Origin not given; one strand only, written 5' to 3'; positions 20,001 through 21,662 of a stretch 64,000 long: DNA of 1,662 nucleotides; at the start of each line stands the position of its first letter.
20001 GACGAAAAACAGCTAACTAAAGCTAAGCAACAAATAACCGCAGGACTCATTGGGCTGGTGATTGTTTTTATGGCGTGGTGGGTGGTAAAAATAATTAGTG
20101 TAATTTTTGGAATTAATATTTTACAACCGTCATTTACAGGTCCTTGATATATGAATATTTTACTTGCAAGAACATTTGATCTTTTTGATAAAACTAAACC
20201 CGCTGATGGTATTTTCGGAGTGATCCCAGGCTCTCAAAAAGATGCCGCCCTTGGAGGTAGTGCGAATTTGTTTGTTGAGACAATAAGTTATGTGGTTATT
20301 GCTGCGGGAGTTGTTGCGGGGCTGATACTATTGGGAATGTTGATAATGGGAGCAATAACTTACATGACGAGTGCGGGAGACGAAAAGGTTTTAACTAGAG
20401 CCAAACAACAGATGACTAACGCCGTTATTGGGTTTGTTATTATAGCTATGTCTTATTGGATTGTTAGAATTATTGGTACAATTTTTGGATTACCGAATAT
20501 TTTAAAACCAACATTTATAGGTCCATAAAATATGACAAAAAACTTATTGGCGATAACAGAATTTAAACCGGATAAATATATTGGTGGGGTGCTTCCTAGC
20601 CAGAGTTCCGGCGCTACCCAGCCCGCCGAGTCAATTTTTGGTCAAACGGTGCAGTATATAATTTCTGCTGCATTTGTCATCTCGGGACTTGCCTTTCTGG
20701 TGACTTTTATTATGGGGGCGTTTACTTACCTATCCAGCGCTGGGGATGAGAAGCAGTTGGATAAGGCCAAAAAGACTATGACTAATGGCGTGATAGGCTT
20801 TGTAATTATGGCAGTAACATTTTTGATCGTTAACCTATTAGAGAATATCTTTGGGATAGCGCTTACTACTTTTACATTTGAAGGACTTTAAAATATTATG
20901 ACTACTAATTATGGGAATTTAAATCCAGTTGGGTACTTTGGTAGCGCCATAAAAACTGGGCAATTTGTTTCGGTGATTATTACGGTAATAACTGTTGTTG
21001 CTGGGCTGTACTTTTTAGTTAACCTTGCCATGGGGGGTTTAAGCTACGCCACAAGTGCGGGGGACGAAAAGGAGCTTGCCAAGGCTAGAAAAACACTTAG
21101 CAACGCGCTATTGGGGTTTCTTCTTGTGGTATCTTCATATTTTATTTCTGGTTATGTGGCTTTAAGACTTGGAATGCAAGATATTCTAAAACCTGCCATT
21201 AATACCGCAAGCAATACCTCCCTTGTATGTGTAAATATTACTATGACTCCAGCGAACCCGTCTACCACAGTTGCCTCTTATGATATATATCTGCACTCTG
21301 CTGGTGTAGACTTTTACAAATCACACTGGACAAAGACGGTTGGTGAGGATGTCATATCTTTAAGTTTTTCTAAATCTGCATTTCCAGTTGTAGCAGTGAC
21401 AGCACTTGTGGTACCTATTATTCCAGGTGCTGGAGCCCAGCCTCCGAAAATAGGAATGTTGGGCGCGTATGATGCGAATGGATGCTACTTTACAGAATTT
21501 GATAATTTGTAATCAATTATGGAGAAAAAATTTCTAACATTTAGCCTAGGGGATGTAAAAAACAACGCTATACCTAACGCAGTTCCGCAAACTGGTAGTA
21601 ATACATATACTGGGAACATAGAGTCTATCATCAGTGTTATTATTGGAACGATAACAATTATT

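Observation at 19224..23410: Nine tandem paralogs of a small pilin-like (VirB2/TrbC-like) protein with an invariant Y-x-[TS]-[SA]-G-D-[ED]-K ... KAK loop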

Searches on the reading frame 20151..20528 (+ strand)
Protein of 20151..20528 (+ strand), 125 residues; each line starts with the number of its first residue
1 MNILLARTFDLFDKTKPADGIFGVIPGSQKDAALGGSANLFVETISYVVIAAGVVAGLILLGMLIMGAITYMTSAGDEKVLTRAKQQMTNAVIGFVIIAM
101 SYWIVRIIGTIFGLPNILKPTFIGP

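Call 3: search_protein_families(library=pfam, proteins=[window:20151-20528:+], max_evalue=1)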
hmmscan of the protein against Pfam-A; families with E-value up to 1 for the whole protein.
window:20151-20528:+ (125 aa): 5 families
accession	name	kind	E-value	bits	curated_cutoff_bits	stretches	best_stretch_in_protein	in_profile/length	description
PF18895.5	T4SS_pilin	-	3.8e-08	33.7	26.6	1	41-106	5-69/71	Type IV secretion system pilin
PF01275.24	Myelin_PLP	-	0.037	14.2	23.8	1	41-115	61-132/231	Myelin proteolipid protein (PLP or lipophilin)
PF02308.21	MgtC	-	0.13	13.1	31.4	1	42-112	40-107/121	MgtC family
PF19337.4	BAMBI_C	-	0.22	11.7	27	1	48-89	31-69/138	BMP and activin membrane-bound inhibitor homolog C-terminus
PF04246.17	RseC_MucC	-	0.4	11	24.4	1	58-116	73-122/130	Positive regulator of sigma(E), RseC/MucC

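Call 10: search_protein_families(library=ncbifam, proteins=[window:20151-20528:+], max_evalue=1)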
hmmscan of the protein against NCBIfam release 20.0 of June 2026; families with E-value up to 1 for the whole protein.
window:20151-20528:+ (125 aa): 1 family
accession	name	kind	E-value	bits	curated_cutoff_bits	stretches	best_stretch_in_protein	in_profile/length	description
NF045849.1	ICE_MMCAP2_0565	equivalog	3.3e-06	26.7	40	1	38-108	6-76/80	Mbov_0395 family pilin-like conjugal transfer protein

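Call 17: find_encoding_contigs(protein=window:20151-20528:+, flank=10000, max_places=6)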
Protein window:20151-20528:+ (125 aa): 8 contigs read that carry it; 6 places shown.
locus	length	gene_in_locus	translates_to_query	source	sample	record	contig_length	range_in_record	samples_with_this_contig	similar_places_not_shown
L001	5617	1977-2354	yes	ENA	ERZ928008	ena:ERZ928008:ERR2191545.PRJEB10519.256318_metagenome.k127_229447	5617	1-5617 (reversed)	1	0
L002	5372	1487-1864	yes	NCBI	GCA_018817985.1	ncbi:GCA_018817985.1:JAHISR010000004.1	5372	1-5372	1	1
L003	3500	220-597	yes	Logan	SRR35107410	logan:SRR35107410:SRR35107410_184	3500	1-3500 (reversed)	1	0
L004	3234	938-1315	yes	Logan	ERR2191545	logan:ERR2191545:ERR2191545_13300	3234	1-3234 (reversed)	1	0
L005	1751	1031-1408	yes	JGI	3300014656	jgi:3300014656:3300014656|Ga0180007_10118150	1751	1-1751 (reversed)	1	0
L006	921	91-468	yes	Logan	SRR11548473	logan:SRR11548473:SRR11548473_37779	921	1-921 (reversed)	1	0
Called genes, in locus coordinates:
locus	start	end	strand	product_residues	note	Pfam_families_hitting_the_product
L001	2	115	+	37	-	?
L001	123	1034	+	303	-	PF02388:FemAB (weak)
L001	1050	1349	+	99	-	PF18895:T4SS_pilin (weak)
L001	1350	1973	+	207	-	PF18895:T4SS_pilin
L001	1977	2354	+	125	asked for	PF18895:T4SS_pilin (weak)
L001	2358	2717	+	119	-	PF18895:T4SS_pilin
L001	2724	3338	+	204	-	PF18895:T4SS_pilin (weak)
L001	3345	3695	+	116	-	PF18895:T4SS_pilin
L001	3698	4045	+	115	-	PF18895:T4SS_pilin (weak)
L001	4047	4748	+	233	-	-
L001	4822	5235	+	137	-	-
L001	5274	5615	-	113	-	?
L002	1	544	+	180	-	PF02388:FemAB (weak)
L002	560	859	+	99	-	PF18895:T4SS_pilin (weak)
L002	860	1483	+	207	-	PF18895:T4SS_pilin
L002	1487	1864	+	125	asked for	PF18895:T4SS_pilin (weak)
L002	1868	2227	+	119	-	PF18895:T4SS_pilin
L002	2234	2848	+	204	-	PF18895:T4SS_pilin (weak)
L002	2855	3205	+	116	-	PF18895:T4SS_pilin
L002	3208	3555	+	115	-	PF18895:T4SS_pilin (weak)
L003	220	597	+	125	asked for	PF18895:T4SS_pilin (weak)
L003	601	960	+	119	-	PF18895:T4SS_pilin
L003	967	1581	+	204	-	PF18895:T4SS_pilin (weak)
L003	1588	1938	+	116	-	PF18895:T4SS_pilin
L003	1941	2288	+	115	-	PF18895:T4SS_pilin (weak)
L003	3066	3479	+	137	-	PF18895:T4SS_pilin (weak)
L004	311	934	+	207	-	PF18895:T4SS_pilin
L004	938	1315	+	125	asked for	PF18895:T4SS_pilin (weak)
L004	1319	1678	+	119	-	PF18895:T4SS_pilin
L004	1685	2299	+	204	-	PF18895:T4SS_pilin (weak)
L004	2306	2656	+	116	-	PF18895:T4SS_pilin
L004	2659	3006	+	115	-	PF18895:T4SS_pilin (weak)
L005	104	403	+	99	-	PF18895:T4SS_pilin (weak)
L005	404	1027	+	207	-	PF18895:T4SS_pilin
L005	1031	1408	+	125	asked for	PF18895:T4SS_pilin (weak)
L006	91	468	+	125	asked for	PF18895:T4SS_pilin (weak)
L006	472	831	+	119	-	PF18895:T4SS_pilin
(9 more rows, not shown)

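Call 32: predict_structure(alignment_id=A2)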
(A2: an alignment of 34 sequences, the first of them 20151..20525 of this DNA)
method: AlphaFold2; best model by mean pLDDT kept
length: 125 residues; sequences in the alignment: 34
mean_pLDDT: 71.4   pTM: 0.49
mean pLDDT of the five models: 71.4, 69.7, 68.2, 66.1, 63.0
residues with pLDDT >= 90: 33; 70-90: 40; 50-70: 17; < 50: 35
segments of 3 or more residues with pLDDT < 50: 1-10, 15-35, 123-125
pLDDT, mean of each block of 10 residues (from residue 1): 45 45 43 54 81 90 92 87 91 92 83 65 48
secondary structure, 60 per line:
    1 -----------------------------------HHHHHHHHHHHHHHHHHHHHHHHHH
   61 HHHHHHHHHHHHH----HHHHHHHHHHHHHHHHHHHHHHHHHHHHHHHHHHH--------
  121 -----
elements in order: H36-73 H78-112

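Call 34: search_solved_structures(query=A2, max_evalue=10, show_alignments=2)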
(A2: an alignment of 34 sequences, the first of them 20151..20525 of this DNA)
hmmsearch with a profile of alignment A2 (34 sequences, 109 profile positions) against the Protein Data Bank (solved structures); distinct sequences matched with E-value up to 10: 5.
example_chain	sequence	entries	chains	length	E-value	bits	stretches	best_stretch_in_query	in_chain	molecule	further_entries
7rmx_A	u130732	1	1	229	8.5e-06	28.9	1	41-78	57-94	Tunable symmetric protein, D_3_212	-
7rmy_A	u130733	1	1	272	0.019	18.1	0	35-81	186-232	De Novo designed tunable homodimer, D_3-337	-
7unj_A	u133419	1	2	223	0.16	15.1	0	44-82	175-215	SP1-ZnPPaM designed chlorophyll dimer protein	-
7zm5_A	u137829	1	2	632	0.21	14.8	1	15-78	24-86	Attachment glycoprotein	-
7xms_R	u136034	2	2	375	3.4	10.9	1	36-102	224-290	Somatostatin receptor type 4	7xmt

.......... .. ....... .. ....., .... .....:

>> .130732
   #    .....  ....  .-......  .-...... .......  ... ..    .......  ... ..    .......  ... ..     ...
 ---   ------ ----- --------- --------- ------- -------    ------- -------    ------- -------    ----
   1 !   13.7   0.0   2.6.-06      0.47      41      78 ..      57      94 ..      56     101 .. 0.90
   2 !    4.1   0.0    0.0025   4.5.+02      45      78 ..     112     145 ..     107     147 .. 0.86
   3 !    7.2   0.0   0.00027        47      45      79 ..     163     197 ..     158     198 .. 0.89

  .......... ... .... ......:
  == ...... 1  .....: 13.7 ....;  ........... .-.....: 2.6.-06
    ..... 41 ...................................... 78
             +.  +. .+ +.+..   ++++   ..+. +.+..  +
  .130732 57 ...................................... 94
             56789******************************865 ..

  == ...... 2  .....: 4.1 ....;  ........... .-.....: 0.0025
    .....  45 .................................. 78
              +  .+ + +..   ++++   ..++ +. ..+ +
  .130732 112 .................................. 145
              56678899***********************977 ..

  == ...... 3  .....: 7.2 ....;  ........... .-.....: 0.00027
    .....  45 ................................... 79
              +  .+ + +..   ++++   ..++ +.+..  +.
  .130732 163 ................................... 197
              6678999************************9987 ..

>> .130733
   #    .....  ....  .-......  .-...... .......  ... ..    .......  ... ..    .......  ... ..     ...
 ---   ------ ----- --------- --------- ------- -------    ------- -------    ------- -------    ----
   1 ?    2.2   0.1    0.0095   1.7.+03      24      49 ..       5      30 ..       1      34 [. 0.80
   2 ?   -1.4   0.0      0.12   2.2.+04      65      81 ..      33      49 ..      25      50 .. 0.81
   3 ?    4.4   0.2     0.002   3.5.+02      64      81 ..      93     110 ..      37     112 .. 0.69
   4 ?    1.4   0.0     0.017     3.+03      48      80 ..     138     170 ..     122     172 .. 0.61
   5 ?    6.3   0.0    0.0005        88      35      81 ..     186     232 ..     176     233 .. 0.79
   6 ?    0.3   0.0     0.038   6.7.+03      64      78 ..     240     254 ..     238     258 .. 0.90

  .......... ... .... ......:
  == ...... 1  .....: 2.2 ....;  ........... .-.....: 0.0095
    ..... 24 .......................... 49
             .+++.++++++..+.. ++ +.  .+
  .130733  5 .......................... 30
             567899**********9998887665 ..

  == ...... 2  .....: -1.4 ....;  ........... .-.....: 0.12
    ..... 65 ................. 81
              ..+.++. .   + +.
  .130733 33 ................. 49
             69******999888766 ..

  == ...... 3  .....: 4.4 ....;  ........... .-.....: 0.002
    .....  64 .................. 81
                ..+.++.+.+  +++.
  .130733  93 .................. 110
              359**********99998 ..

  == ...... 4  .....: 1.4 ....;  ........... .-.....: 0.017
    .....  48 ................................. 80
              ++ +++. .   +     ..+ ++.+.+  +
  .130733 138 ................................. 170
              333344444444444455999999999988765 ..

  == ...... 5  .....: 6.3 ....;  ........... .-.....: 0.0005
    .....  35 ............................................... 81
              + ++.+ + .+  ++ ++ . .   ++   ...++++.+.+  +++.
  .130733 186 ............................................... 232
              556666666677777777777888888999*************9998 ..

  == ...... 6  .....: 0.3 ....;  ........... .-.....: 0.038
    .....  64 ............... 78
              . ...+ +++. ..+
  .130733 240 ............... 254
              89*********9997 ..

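Call 35: fold_search(model_id=the predicted structure, library=pdb)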
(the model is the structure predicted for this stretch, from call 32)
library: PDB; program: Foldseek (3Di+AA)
matches with E <= 10: 86; with E <= 0.001: 0
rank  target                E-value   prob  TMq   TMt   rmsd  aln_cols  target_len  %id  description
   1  1urf_MODEL_1_A        1.7e+00  0.28  0.26  0.38   7.7        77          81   18  HR1b domain from PRK1 (released 2003-11-06)
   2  9rxe_MODEL_1_A        2.7e+00  0.33  0.36  0.42   8.5        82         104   17  Solution structure of the HR1c domain of human PKN1 (released 2025-12-31)
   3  2y3h_A                3.6e+00  0.60  0.43  0.48   4.9        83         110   12  E63Q mutant of Cupriavidus metallidurans CH34 CnrXs (released 2011-03-30)
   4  5n9j_Z                3.6e+00  0.11  0.27  0.28  10.8       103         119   16  Core Mediator of transcriptional regulation (released 2017-05-17)
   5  9jfj_B                4.0e+00  0.63  0.42  0.24   4.2        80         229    9  Crystal structure of the cytoplasmic domain of ZraS in ADP-bound form (released 2025-03-26)
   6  6s1k_E                4.0e+00  0.21  0.36  0.42   4.9        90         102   13  E. coli Core Signaling Unit, carrying QQQQ receptor mutation (released 2020-01-22)
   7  6ikn_A                4.0e+00  0.21  0.34  0.17   6.2        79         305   14  Crystal structure of the GAS7 F-BAR domain (released 2019-10-16)
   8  2y3h_B                4.3e+00  0.54  0.43  0.49   4.9        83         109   12  E63Q mutant of Cupriavidus metallidurans CH34 CnrXs (released 2011-03-30)
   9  3g67_A                4.3e+00  0.16  0.36  0.24   6.0        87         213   11  Crystal Structure of a Soluble Chemoreceptor from Thermotoga maritima (released 2009-07-28)
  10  7uq2_D                4.5e+00  0.44  0.46  0.63   4.0        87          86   11  Vs.4 from T4 phage in complex with cGAMP (released 2023-02-08)
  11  8j0n_D                4.5e+00  0.04  0.20  0.17  26.9       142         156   10  cryo-EM structure of human EMC (released 2024-04-03)
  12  5oql_H                4.8e+00  0.15  0.28  0.19  10.3        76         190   12  Cryo-EM structure of the 90S pre-ribosome from Chaetomium thermophilum (released 2017-10-11)
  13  7a0g_BBB              4.8e+00  0.08  0.24  0.14   7.8        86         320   23  Structure of the SmhB pore of the tripartite alpha-pore forming toxin, Smh, from Serratia marcescens. (released 2021-03-31)
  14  8dfu_0                5.1e+00  0.33  0.43  0.60   9.8        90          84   12  Cryo-EM structure of conjugation pili from Aeropyrum pernix (released 2023-03-22)
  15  9uhd                  5.1e+00  0.30  0.40  0.25   6.5        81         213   14  Structure of FAM92A BAR domain (released 2025-07-16)
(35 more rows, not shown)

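Call 83: search_protein_representatives(alignment_id=A2)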
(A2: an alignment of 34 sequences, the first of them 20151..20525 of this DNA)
Query: 34 sequences, 109 profile positions. Proteins with E-value up to 0.001 (for the whole library): 94512; up to 1e-10: 29427; up to 1e-30: 162. The best 150 are listed.
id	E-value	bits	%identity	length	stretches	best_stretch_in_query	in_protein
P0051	6.0e-84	293.3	-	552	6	25-104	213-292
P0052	1.8e-82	288.6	-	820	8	28-99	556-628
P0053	3.0e-66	236.4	-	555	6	32-99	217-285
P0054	1.3e-65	234.3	-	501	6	26-106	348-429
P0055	2.8e-61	220.4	-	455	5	34-101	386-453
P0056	2.3e-59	214.2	-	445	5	33-99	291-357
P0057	4.0e-59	213.4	-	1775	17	39-98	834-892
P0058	3.6e-58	210.4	-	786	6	26-103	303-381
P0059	2.3e-57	207.8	-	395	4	31-107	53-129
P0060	2.8e-56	204.3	-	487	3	27-105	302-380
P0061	4.6e-56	203.6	-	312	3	27-105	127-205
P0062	2.8e-55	201.1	-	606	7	49-102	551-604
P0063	8.7e-55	199.5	-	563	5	27-100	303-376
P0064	1.3e-54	198.9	-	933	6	16-98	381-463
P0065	1.1e-53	195.9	-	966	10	33-99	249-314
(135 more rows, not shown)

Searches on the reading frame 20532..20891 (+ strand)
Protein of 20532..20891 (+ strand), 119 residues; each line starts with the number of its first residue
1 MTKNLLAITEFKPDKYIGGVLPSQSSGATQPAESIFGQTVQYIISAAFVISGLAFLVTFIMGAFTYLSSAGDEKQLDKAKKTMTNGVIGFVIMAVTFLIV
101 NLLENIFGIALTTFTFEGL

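Call 3: search_protein_families(library=pfam, proteins=[window:20532-20891:+], max_evalue=1)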
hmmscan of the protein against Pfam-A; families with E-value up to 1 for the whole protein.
window:20532-20891:+ (119 aa): 7 families
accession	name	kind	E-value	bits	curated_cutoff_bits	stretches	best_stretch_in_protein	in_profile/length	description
PF18895.5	T4SS_pilin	-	2.2e-08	34.5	26.6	1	41-103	10-71/71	Type IV secretion system pilin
PF01127.27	Sdh_cyt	-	0.024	15.2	25.8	1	30-98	8-80/122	Succinate dehydrogenase/Fumarate reductase transmembrane subunit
PF13687.11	DUF4153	-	0.024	14.2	27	1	32-118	109-201/373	Domain of unknown function (DUF4153)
PF19297.4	QcrA_N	-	0.03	14.1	27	1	32-102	48-117/222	QcrA subunit N-terminal region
PF11190.13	DUF2976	-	0.062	13.6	28.2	1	29-99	9-80/87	Protein of unknown function (DUF2976)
PF14143.11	YrhC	-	0.1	13.1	27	0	59-98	18-58/72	YrhC-like protein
PF20040.4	DUF6442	-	0.38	11.5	25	1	71-106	15-50/102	Family of unknown function (DUF6442)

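Call 10: search_protein_families(library=ncbifam, proteins=[window:20532-20891:+], max_evalue=1)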
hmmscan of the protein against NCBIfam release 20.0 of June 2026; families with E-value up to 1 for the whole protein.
window:20532-20891:+ (119 aa): 2 families
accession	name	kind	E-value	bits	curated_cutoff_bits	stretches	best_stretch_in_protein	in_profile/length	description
NF045849.1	ICE_MMCAP2_0565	equivalog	3.7e-08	32.9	40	1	37-106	10-79/80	Mbov_0395 family pilin-like conjugal transfer protein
TIGR00897.2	2A0118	subfamily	0.0019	17.2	375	1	48-119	40-112/401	RbtT/DalT/CsbX family MFS transporter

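Call 49: search_dna_similar(query=window:20532-20888:+, collection=plasmids, mode=protein, max_evalue=1, max_rows=20)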
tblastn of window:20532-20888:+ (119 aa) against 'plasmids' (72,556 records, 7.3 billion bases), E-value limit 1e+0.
No match.

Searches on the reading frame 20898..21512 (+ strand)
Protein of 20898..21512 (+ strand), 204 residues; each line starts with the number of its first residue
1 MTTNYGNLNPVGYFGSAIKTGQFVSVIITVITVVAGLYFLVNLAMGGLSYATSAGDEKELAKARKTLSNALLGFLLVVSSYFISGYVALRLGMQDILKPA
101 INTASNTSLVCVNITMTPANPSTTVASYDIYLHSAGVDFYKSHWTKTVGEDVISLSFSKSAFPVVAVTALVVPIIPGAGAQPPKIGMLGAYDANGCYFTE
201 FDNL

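Call 3: search_protein_families(library=pfam, proteins=[window:20898-21512:+], max_evalue=1)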
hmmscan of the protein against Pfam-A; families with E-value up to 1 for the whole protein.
window:20898-21512:+ (204 aa): 1 family
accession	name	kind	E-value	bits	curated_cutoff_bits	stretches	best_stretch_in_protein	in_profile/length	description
PF18895.5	T4SS_pilin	-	1.3e-05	25.6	26.6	1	29-87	14-71/71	Type IV secretion system pilin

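Call 10: search_protein_families(library=ncbifam, proteins=[window:20898-21512:+], max_evalue=1)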
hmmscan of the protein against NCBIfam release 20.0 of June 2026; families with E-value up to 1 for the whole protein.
window:20898-21512:+ (204 aa): 1 family
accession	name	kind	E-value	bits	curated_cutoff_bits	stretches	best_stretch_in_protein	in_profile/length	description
NF045849.1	ICE_MMCAP2_0565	equivalog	3.1e-05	23.6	40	1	18-87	7-76/80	Mbov_0395 family pilin-like conjugal transfer protein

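Call 73: find_homologous_proteins(query=window:20898-21509:+, max_evalue=0.001)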
Query window:20898-21509:+ (204 aa): 4 proteins with E <= 0.001 among 439 candidates.
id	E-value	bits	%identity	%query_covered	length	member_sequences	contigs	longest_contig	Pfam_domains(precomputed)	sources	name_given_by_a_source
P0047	1.8e-126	437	100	100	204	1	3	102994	PF18895.6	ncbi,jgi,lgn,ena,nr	ncbi:hypothetical protein L6255_04020 [Candidatus Parcubacteria bacterium]|nr:hypothetical protein [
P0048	1.7e-35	141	60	55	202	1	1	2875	PF18895.6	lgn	-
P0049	4.7e-33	133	59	55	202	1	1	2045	PF18895.6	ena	-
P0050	8.7e-12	63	46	41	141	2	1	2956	-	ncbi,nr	ncbi:hypothetical protein KJ664_00120, partial [Patescibacteria group bacterium]|nr:hypothetical pro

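Call 82: predict_structure(alignment_id=A6)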
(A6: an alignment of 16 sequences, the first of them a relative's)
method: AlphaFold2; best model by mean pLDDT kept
length: 204 residues; sequences in the alignment: 16
mean_pLDDT: 60.1   pTM: 0.38
mean pLDDT of the five models: 60.1, 59.7, 58.4, 58.1, 57.9
residues with pLDDT >= 90: 1; 70-90: 70; 50-70: 44; < 50: 89
segments of 3 or more residues with pLDDT < 50: 1-17, 101-111, 131-141, 159-166, 170-176, 178-204
pLDDT, mean of each block of 10 residues (from residue 1): 39 46 75 86 87 83 87 87 82 68 42 50 52 41 57 55 46 48 42 39 32
secondary structure, 60 per line:
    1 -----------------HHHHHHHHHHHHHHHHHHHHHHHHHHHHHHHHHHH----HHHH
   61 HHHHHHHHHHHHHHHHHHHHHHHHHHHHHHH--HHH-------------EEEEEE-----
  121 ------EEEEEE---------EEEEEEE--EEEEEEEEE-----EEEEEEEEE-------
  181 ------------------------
elements in order: H18-52 H57-91 E110-115 E127-132 E142-148 E151-159 E165-173

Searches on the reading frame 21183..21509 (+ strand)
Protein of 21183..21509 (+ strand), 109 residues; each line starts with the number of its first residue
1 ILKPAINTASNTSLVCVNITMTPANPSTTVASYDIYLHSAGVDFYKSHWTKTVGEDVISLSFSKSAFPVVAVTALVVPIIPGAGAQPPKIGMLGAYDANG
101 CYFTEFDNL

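Call 45: find_homologous_proteins(query=window:21183-21509:+, max_evalue=0.001)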
Query window:21183-21509:+: 6 candidates shared short words with the query, none scored E <= 0.001.
